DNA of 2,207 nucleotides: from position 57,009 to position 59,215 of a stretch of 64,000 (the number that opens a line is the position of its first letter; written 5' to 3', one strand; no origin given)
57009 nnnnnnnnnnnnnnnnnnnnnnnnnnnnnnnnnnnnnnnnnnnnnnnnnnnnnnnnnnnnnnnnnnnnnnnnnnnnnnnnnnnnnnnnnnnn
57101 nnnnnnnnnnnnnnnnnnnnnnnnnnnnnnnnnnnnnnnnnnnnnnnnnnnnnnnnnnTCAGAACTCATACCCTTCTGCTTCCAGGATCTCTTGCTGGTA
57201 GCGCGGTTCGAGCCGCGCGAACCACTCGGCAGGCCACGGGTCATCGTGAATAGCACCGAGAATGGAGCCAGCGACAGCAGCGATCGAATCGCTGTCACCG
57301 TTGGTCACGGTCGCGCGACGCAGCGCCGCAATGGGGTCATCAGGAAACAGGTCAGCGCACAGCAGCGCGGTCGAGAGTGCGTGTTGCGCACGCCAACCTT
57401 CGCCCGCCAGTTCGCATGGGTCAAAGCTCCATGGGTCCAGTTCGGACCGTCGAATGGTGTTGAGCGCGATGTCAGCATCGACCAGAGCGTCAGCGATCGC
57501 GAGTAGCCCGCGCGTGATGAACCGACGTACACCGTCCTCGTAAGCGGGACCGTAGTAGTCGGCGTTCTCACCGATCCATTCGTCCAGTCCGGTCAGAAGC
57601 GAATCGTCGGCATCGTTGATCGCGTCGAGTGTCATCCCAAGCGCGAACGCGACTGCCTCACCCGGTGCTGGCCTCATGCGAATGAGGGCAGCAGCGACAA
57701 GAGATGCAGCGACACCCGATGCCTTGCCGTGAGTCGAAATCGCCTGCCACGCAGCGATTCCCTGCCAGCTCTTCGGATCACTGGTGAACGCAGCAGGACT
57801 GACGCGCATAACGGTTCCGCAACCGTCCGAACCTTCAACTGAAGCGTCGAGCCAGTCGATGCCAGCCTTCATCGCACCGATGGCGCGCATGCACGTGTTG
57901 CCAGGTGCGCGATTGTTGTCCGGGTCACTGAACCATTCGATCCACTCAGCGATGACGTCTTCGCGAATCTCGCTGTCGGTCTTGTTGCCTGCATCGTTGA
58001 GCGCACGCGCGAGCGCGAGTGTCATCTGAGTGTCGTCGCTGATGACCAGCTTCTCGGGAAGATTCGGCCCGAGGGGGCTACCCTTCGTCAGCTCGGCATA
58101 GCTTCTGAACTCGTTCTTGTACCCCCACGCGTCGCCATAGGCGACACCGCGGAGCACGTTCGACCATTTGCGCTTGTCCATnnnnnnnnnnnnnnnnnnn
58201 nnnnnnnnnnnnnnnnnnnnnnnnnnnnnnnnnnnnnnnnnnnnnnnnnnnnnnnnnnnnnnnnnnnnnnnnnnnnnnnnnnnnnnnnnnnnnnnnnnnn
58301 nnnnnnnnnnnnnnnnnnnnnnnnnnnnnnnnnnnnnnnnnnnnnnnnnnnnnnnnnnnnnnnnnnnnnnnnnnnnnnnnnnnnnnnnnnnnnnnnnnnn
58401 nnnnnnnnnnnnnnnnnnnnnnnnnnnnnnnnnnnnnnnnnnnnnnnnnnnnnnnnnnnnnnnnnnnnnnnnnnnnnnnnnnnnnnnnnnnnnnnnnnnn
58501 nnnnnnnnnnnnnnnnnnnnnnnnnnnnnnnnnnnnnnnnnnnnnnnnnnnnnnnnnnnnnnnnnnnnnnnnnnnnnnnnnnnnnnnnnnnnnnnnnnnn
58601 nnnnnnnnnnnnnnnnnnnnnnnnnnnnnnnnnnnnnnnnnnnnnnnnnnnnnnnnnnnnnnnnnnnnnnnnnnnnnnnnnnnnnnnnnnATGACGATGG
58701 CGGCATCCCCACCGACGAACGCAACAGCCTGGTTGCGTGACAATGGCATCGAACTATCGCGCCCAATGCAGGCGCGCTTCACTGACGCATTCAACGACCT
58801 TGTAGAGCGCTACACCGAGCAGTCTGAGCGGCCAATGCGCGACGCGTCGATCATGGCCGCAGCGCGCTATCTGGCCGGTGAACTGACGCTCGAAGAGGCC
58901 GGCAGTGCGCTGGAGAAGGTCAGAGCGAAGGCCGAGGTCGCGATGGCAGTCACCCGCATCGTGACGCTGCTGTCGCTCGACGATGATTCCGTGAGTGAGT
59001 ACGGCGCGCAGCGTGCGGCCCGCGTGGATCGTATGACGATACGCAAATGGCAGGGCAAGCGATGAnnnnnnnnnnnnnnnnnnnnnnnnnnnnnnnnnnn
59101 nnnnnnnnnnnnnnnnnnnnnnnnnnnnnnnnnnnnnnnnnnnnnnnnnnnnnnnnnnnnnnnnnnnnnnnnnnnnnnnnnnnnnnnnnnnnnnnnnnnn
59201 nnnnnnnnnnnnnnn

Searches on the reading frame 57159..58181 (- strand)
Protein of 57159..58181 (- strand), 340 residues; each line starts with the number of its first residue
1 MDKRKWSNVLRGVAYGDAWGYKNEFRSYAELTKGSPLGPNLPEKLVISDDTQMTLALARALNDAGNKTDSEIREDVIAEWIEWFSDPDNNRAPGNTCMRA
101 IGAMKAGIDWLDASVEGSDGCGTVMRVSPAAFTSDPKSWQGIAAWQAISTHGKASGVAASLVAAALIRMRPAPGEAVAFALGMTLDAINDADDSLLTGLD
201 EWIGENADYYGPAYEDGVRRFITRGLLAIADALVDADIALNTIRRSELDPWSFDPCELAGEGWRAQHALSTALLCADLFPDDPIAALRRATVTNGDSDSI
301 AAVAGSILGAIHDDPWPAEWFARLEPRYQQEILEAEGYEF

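Call 20: search_protein_families(library=pfam, proteins=[window:57159-58181:-], max_evalue=0.1)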
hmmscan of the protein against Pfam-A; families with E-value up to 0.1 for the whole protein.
window:57159-58181:- (340 aa): 1 family
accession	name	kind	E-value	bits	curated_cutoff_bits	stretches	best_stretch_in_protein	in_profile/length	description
PF03747.19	ADP_ribosyl_GH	-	4.2e-45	155.1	26.2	1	10-312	3-279/287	ADP-ribosylglycohydrolase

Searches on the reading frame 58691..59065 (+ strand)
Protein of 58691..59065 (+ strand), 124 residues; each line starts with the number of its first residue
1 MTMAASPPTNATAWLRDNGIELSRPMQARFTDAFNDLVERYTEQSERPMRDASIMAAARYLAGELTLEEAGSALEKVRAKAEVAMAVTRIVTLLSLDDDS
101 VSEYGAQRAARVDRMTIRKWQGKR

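Call 20: search_protein_families(library=pfam, proteins=[window:58691-59065:+], max_evalue=0.1)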
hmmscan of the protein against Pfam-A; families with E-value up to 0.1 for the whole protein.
window:58691-59065:+ (124 aa): 0 families

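Call 21: search_protein_families(library=phrogs, proteins=[window:58691-59065:+], max_evalue=0.01)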
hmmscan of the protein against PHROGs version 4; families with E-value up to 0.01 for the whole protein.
window:58691-59065:+ (124 aa): 2 families
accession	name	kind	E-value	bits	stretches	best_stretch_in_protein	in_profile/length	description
phrog_2311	-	DNA, RNA and nucleotide metabolism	3.9e-19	70.4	1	28-124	40-135/139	HTH DNA binding protein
phrog_33446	-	unknown function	0.00088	20.5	1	62-123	61-122/124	-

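Call 22: search_dna_similar(query=window:58691-59062:+, collection=phages, mode=protein, max_rows=60, max_evalue=0.001)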
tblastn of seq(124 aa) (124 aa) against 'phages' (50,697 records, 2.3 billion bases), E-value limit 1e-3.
Records with a match: 91; places in all: 91; records where one place covers at least 80% of the query: 21.
Best place of each record, by identity: >=99% 1; 60-80% 4; <60% 86.
By first word of the organism name: Mycobacterium 88; Gordonia 2; Mycolicibacterium 1.
By host as written in the record: Mycobacterium smegmatis mc2 155 64; Mycobacterium smegmatis mc#155 6; Mycobacterium smegmatis mc2155 5; - 3; Gordonia terrae 3612 2; Mycobacterium smegmatic mc2 155 2; Mycobacteroides abscessus subsp. abscessus strain 712 1; Mycobacterium chelonae strain ATCC 35752 1; and 7 more.
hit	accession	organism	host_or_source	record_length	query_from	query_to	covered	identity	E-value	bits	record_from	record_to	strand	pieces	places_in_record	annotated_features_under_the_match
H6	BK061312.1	Mycobacterium phage prophiFSQJ01-1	Mycobacteroides abscessus subsp. ...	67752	1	124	100%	100.0%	4e-76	249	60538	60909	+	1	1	91: helix-turn-helix DNA binding domain | 92: membrane protein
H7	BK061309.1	Mycobacterium phage McProf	Mycobacterium chelonae strain ATCC 35752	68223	1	124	100%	66.1%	8e-47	166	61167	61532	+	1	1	89: helix-turn-helix DNA binding domain | 90: membrane protein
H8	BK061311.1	Mycobacterium phage prophiFSIL01-1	Mycobacteroides abscessus subsp. ...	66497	1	124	100%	66.1%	2e-43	155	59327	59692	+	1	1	87: helix-turn-helix DNA binding domain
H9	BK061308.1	Mycobacterium phage prophiFSAT01-1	Mycobacteroides abscessus subsp. ...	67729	1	124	100%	65.3%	2e-46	164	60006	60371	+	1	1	87: helix-turn-helix DNA binding domain | 88: membrane protein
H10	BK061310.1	Mycobacterium phage prophiFVLQ01-1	Mycobacteroides abscessus subsp. ...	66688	13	124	90%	69.6%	4e-43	155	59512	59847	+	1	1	90: helix-turn-helix DNA binding domain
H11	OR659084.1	Mycolicibacterium phage HMC1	Mycolicibacterium smegmatis MC2 155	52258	1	123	99%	34.3%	5e-7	52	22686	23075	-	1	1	record has no annotation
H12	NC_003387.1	Mycobacterium phage TM4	Mycobacterium avium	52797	1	123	99%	34.3%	5e-7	52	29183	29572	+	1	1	HTH DNA binding protein | hypothetical protein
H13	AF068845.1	Mycobacterium phage TM4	-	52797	1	123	99%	34.3%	5e-7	52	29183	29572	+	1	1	38: hypothetical protein | 37: hypothetical protein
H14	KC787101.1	Mycobacterium phage 33D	Mycobacterium tuberculosis; ...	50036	1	123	99%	34.3%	7e-7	52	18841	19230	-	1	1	hypothetical protein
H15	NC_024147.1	Mycobacterium phage ZoeJ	Mycobacterium smegmatis mc2 155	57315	1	123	99%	32.8%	1e-5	49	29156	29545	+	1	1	36: HTH DNA binding protein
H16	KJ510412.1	Mycobacterium phage ZoeJ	Mycobacterium smegmatis mc2 155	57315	1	123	99%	32.8%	1e-5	49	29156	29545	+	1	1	36: LamD-like protein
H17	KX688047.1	Mycobacterium phage Marcoliusprime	Mycobacterium smegmatis mc2 155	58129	1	123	99%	32.8%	3e-5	47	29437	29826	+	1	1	LamD-like protein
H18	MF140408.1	Mycobacterium phage DismalFunk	Mycobacterium smegmatis mc2 155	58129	1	123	99%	32.8%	3e-5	47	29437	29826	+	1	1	36: LamD-like protein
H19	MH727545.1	Mycobacterium phage DismalStressor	Mycobacterium smegmatis mc215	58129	1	123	99%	32.8%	3e-5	47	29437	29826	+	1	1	36: LamD-like protein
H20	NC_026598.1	Mycobacterium phage Milly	Mycobacterium smegmatis mc2 155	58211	1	123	99%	32.8%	3e-5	47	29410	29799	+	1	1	36: HTH DNA binding protein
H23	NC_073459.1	Gordonia phage Finkle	Gordonia terrae 3612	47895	13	123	90%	36.0%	2e-6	51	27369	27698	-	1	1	30: helix-turn-helix DNA binding domain protein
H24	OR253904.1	Mycobacterium Phage Nergal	Mycobacterium smegmatis mc2 155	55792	28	124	78%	41.2%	2e-5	48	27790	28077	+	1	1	33: helix-turn-helix DNA binding domain protein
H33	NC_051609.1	Mycobacterium phage Ellie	soil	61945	28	124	78%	35.1%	1e-9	59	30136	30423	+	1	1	34: HTH DNA binding protein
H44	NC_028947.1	Mycobacterium phage Kratio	Mycobacterium smegmatis mc2 155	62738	29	124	77%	35.1%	3e-5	47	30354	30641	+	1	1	HTH DNA binding protein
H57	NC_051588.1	Mycobacterium phage Aminay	Mycobacterium smegmatis mc2155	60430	60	124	52%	49.2%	2e-5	48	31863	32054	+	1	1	39: HTH DNA binding protein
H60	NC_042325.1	Mycobacterium phage Pixie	Mycobacterium smegmatis mc2 155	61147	29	124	77%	32.3%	1e-6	51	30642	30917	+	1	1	38: HTH DNA binding protein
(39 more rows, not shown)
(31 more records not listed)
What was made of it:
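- On phrog_2311 HTH DNA-binding proteins (gp91 family): Homologues occur in 91 phage records, mostly cluster K (call 22).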

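Call 50: find_related_loci(query=A1, collection=genome_contigs, flank=6000)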
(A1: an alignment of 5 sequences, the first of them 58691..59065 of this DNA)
Query A1 (124 aa) in genome_contigs; peptide patterns used: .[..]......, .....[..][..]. (x = any residue, [..] = any of these).
151 stretches matched a pattern, but none encodes a relative of the query by tblastn (E <= 1e-3).
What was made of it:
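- Tried and rejected: A genome_contigs scan with the gp91 alignment found none (call 50).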

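Call 51: find_homologous_proteins(query=window:58691-59065:+, max_evalue=0.00001)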
Query window:58691-59065:+ (124 aa): 4 proteins with E <= 0.00001 among 38 candidates.
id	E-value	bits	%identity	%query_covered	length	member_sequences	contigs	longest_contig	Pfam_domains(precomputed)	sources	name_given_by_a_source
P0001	1.3e-71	256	100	100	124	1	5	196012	-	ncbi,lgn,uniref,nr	ncbi:hypothetical protein [Mycobacteroides abscessus]|uniref:hypothetical protein n=1 Tax=Mycobacter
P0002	2.3e-46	175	70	90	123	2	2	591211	-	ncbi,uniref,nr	ncbi:hypothetical protein [Mycobacteroides abscessus]|uniref:hypothetical protein n=1 Tax=Mycobacter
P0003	9.8e-45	170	67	100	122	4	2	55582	-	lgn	-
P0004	3.9e-44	168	66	100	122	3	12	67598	-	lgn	-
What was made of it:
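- Tried and rejected: Close gp91 homologues form only 4 clusters at 90% identity, all MabR (call 51).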

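Call 61: search_solved_structures(query=A1, max_evalue=10)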
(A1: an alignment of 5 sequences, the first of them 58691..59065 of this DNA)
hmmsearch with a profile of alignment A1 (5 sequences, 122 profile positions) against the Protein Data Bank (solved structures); distinct sequences matched with E-value up to 10: 2.
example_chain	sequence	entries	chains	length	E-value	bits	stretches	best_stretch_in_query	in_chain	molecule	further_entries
3bfj_A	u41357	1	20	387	1.1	12.9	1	29-69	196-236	1,3-propanediol oxidoreductase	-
4atn_A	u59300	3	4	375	1.4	12.6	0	7-43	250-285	RIBOSOMAL RNA LARGE SUBUNIT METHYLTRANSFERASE M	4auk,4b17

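Call 62: search_protein_families(library=ncbifam, proteins=[window:58691-59065:+], max_evalue=1)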
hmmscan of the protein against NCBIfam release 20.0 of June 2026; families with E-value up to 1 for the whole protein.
window:58691-59065:+ (124 aa): 0 families
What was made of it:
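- Tried and rejected: There was no Pfam or NCBIfam hit (calls 20, 62) and no PDB sequence hit (call 61).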

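Call 71: search_protein_representatives(alignment_id=A2)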
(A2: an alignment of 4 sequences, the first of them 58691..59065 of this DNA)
Query: 4 sequences, 123 profile positions. Proteins with E-value up to 0.001 (for the whole library): 123; up to 1e-10: 13; up to 1e-30: 1. The best 123 are listed.
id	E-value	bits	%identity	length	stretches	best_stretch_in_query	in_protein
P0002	6.9e-68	242.8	-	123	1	1-123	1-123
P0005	5.9e-17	78.3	-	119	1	7-123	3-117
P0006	4.1e-14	69.2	-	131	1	4-123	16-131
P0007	1.0e-13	67.9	-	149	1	20-121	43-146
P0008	3.1e-13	66.3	-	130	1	29-122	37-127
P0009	3.2e-13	66.3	-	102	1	23-123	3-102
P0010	1.7e-12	64.0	-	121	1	40-122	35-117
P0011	1.9e-12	63.8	-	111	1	8-123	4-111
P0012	4.2e-12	62.7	-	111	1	34-123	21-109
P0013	9.1e-12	61.6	-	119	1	9-123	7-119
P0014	2.2e-11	60.3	-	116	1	11-123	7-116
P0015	4.3e-11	59.4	-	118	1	10-122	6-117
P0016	4.7e-11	59.3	-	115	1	10-123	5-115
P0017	1.5e-10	57.7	-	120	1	5-122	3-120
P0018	3.9e-10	56.3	-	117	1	9-122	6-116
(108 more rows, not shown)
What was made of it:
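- On phrog_2311 HTH DNA-binding proteins (gp91 family): There are 123 cluster representatives at E up to 1e-3 (call 71).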

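Call 76: predict_structure(alignment_id=A3)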
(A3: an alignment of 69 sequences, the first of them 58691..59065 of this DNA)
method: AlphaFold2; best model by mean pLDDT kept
length: 124 residues; sequences in the alignment: 69
mean_pLDDT: 94.2   pTM: 0.76
mean pLDDT of the five models: 94.2, 93.9, 93.8, 93.2, 93.0
residues with pLDDT >= 90: 114; 70-90: 2; 50-70: 5; < 50: 3
segments of 3 or more residues with pLDDT < 50: 1-3
pLDDT, mean of each block of 10 residues (from residue 1): 63 96 98 97 95 98 98 98 98 96 97 97 91
secondary structure, 60 per line:
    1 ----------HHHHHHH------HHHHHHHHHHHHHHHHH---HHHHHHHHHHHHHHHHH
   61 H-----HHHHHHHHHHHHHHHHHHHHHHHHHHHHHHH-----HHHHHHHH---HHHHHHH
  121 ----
elements in order: H11-17 H24-40 H44-61 H67-97 H103-110 H114-120
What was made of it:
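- On phrog_2311 HTH DNA-binding proteins (gp91 family): The AF2 monomer is confident (pLDDT 94, call 76) but says nothing about oligomeric state.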

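Call 108: get_annotated_region(hit=H60, flank=5000)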
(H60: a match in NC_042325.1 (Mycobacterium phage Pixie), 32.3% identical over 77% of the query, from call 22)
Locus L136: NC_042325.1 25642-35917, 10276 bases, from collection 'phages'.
description: Mycobacterium virus Pixie, complete genome.
organism: Mycobacterium phage Pixie (NCBI taxid 2922215)
taxonomy: Viruses; Duplodnaviria; Heunggongvirae; Uroviricota; Caudoviricetes; Weiservirinae; Keshuvirus; Keshuvirus pixie
host: Mycobacterium smegmatis mc2 155; source: soil; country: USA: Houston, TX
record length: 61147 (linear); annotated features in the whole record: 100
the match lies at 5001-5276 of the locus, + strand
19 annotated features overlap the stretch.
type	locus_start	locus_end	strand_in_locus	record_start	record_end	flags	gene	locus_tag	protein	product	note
CDS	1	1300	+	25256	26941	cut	30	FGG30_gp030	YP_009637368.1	endolysin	lysin A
CDS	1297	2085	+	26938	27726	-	31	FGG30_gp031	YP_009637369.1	endolysin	lysin B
CDS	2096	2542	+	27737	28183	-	32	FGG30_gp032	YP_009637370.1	holin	-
CDS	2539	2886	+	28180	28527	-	33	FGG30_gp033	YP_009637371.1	hypothetical protein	-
CDS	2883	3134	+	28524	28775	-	34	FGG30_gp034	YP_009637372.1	hypothetical protein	-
CDS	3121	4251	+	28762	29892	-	35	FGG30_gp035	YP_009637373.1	hypothetical protein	-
CDS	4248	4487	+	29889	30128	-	36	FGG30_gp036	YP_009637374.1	hypothetical protein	-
CDS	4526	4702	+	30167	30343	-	37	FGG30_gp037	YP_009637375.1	hypothetical protein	-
CDS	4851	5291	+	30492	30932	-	38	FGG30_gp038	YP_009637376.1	HTH DNA binding protein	-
CDS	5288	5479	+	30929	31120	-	39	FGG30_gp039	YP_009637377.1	hypothetical protein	-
CDS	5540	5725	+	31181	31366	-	40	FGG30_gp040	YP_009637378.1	hypothetical protein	-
CDS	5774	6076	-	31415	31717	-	41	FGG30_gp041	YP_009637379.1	hypothetical protein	-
CDS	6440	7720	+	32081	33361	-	42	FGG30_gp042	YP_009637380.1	integrase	integrase; Y-Int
CDS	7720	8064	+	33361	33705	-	43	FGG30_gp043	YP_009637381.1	hypothetical protein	-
CDS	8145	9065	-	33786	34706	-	44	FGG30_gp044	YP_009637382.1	hypothetical protein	-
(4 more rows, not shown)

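Call 109: get_annotated_region(hit=H44, flank=5000)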
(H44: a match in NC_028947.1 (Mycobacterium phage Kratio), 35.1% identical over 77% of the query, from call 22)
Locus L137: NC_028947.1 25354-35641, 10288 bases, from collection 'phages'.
description: Mycobacterium phage Kratio, complete genome.
organism: Mycobacterium phage Kratio (NCBI taxid 1606763)
taxonomy: Viruses; Duplodnaviria; Heunggongvirae; Uroviricota; Caudoviricetes; Weiservirinae; Kratiovirus; Kratiovirus kratio
host: Mycobacterium smegmatis mc2 155; source: soil; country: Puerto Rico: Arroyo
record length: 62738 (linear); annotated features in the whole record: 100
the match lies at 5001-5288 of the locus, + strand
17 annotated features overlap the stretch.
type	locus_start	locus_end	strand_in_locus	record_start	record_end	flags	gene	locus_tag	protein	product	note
CDS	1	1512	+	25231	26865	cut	-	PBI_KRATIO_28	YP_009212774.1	endolysin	LysA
CDS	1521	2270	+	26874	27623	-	-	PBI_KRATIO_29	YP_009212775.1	lysin B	LysB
CDS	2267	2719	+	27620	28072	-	-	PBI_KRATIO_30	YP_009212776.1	holin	Holin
CDS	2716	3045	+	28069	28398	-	-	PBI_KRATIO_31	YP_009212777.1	hypothetical protein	-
CDS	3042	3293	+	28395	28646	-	-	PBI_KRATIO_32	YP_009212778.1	hypothetical protein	-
CDS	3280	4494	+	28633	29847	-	-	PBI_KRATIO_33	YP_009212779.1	hypothetical protein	-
CDS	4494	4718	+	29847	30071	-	-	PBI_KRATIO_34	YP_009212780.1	hypothetical protein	-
CDS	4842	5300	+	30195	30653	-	-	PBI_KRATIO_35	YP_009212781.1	HTH DNA binding protein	-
CDS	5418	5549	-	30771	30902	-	-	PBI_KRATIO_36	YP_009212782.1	hydrolase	-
CDS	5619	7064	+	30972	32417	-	-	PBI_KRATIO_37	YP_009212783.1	integrase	Integrase, S-Int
CDS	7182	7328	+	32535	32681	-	-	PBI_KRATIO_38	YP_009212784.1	hypothetical protein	-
CDS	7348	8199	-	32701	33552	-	-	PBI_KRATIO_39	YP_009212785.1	hypothetical protein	-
CDS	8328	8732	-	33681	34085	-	-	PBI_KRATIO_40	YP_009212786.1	transcriptional repressor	-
CDS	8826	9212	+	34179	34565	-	-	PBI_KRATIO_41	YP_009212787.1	transcriptional repressor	-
CDS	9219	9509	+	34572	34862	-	-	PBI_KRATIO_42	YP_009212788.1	hypothetical protein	-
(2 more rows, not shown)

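Call 110: get_annotated_region(hit=H57, flank=5000)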
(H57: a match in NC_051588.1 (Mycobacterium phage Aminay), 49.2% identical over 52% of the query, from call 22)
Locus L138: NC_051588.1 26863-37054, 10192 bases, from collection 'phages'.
description: Mycobacterium phage Aminay, complete genome.
organism: Mycobacterium phage Aminay (NCBI taxid 2250291)
taxonomy: Viruses; Duplodnaviria; Heunggongvirae; Uroviricota; Caudoviricetes; Weiservirinae; Aminayvirus; Aminayvirus aminay
host: Mycobacterium smegmatis mc2155; source: soil; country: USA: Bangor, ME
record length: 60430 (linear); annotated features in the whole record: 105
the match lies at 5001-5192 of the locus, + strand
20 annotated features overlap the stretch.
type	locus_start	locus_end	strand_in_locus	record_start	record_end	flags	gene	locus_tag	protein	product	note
CDS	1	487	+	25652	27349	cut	29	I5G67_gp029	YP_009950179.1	endolysin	lysin A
CDS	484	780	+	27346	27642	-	30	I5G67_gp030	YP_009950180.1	holin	-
CDS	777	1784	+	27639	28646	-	31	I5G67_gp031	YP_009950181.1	endolysin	lysin B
CDS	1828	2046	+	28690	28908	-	32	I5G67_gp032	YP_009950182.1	hypothetical protein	-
CDS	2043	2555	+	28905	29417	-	33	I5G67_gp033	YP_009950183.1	membrane protein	-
CDS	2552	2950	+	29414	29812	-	34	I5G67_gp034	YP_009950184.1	membrane protein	-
CDS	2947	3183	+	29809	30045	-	35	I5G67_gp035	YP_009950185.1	hypothetical protein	-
CDS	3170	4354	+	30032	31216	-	36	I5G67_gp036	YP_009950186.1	phosphoesterase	-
CDS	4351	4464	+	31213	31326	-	37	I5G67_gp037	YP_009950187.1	membrane protein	-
CDS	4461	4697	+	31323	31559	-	38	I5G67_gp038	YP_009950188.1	hypothetical protein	-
CDS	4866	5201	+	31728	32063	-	39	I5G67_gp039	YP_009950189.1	HTH DNA binding protein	helix-turn-helix DNA binding domain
CDS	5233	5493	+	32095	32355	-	40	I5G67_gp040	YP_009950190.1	membrane protein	-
CDS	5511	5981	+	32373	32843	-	41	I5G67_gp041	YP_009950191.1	hypothetical protein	-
CDS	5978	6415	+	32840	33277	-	42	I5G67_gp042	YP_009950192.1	hypothetical protein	-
CDS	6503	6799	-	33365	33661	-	43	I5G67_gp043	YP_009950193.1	membrane protein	-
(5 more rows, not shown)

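Call 111: get_annotated_region(hit=H23, flank=5000)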
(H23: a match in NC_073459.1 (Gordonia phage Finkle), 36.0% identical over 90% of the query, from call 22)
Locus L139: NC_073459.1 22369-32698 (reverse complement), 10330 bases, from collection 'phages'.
description: Gordonia phage Finkle, complete genome.
organism: Gordonia phage Finkle (NCBI taxid 2926099)
taxonomy: Viruses; Duplodnaviria; Heunggongvirae; Uroviricota; Caudoviricetes
host: Gordonia terrae 3612; source: soil; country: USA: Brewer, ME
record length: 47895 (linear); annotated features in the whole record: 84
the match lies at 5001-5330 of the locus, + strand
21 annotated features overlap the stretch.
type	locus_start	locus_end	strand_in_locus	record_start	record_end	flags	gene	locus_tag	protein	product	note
CDS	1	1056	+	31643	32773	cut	45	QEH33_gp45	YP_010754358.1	tyrosine integrase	-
CDS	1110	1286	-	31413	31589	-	44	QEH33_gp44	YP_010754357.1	hypothetical protein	-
CDS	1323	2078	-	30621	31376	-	43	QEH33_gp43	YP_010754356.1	membrane protein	-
CDS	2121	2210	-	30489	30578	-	42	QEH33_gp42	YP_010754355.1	hypothetical protein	-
CDS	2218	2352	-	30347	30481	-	41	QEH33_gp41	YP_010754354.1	hypothetical protein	-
CDS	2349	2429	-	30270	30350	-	40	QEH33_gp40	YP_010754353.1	hypothetical protein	-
CDS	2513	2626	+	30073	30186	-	39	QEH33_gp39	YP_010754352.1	hypothetical protein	-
CDS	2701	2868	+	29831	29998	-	38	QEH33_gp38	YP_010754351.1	membrane protein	-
CDS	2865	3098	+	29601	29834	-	37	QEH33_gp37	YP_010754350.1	helix-turn-helix DNA binding domain protein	helix-turn-helix DNA binding domain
CDS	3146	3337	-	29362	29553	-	36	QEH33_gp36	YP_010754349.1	hypothetical protein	-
CDS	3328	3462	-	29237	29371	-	35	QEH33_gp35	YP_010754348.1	hypothetical protein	-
CDS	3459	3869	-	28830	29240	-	34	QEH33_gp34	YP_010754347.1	hypothetical protein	-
CDS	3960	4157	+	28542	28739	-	33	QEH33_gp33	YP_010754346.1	hypothetical protein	-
CDS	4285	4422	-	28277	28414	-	32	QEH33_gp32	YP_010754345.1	hypothetical protein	-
CDS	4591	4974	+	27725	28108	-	31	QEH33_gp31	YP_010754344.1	hypothetical protein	-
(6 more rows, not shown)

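Call 112: get_annotated_region(hit=H24, flank=5000)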
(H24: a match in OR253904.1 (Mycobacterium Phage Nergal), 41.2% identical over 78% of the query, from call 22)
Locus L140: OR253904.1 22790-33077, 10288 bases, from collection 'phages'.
description: Mycobacterium Phage Nergal, complete genome.
organism: Mycobacterium Phage Nergal (NCBI taxid 3075167)
taxonomy: Viruses; Duplodnaviria; Heunggongvirae; Uroviricota; Caudoviricetes; Weiservirinae
host: Mycobacterium smegmatis mc2 155; source: soil; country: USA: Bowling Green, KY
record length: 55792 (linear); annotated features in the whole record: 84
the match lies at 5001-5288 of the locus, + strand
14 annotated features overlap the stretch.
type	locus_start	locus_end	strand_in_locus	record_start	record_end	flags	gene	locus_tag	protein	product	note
CDS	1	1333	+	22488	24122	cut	26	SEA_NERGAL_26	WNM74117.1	lysin A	-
CDS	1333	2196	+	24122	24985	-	27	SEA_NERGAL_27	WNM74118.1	lysin B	-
CDS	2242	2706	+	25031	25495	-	28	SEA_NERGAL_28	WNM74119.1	holin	-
CDS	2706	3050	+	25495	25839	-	29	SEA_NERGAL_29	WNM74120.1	membrane protein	-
CDS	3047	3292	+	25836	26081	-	30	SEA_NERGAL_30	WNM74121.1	hypothetical protein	-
CDS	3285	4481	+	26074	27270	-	31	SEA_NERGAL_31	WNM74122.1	MRE11 double-strand break endo/exonuclease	-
CDS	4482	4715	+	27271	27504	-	32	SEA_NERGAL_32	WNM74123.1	membrane protein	-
CDS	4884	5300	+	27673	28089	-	33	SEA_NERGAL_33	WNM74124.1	helix-turn-helix DNA binding domain protein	helix-turn-helix DNA binding domain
CDS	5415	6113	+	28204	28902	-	34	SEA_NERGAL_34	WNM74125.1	hypothetical protein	-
CDS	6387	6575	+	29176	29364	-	35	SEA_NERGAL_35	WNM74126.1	hypothetical protein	-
CDS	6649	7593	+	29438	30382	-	36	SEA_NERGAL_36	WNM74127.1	hypothetical protein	-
CDS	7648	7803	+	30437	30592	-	37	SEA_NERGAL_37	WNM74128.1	hypothetical protein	-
CDS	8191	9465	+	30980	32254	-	38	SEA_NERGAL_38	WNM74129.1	tyrosine integrase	-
CDS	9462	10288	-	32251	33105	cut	39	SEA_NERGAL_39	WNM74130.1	membrane protein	-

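Call 113: get_annotated_region(hit=H33, flank=5000)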
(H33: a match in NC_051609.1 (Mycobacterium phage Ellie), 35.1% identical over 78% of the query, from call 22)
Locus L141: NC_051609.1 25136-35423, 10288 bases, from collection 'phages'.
description: Mycobacterium phage Ellie, complete genome.
organism: Mycobacterium phage Ellie (NCBI taxid 2762405)
taxonomy: Viruses; Duplodnaviria; Heunggongvirae; Uroviricota; Caudoviricetes; Weiservirinae; Amginevirus; Amginevirus ellie
host: -; source: soil; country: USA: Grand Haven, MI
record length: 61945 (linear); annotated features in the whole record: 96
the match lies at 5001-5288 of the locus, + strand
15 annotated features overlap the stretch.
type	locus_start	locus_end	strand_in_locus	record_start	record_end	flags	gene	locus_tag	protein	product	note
CDS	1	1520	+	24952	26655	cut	27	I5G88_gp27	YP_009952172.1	endolysin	-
CDS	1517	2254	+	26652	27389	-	28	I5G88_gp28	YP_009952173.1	lysin B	-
CDS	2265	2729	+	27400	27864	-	29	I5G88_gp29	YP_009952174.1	holin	-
CDS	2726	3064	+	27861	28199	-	30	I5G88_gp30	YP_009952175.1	hypothetical protein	-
CDS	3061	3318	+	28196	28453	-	31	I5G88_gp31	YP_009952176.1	hypothetical protein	-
CDS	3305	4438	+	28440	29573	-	32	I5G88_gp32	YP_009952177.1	exonuclease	-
CDS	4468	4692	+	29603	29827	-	33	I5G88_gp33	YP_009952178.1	hypothetical protein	-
CDS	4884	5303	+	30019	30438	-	34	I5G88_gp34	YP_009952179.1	HTH DNA binding protein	-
CDS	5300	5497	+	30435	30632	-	35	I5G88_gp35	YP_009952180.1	hypothetical protein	-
CDS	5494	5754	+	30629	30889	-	36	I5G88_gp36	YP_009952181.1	hypothetical protein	-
CDS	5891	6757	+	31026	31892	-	37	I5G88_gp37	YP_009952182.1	queuine tRNA-ribosyltransferase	-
CDS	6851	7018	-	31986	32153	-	38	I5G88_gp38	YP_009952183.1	hypothetical protein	-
CDS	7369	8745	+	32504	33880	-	39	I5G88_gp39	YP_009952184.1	tyrosine integrase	-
CDS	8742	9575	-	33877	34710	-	40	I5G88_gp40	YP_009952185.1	membrane protein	-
CDS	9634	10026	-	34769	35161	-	41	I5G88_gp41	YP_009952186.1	transcriptional repressor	-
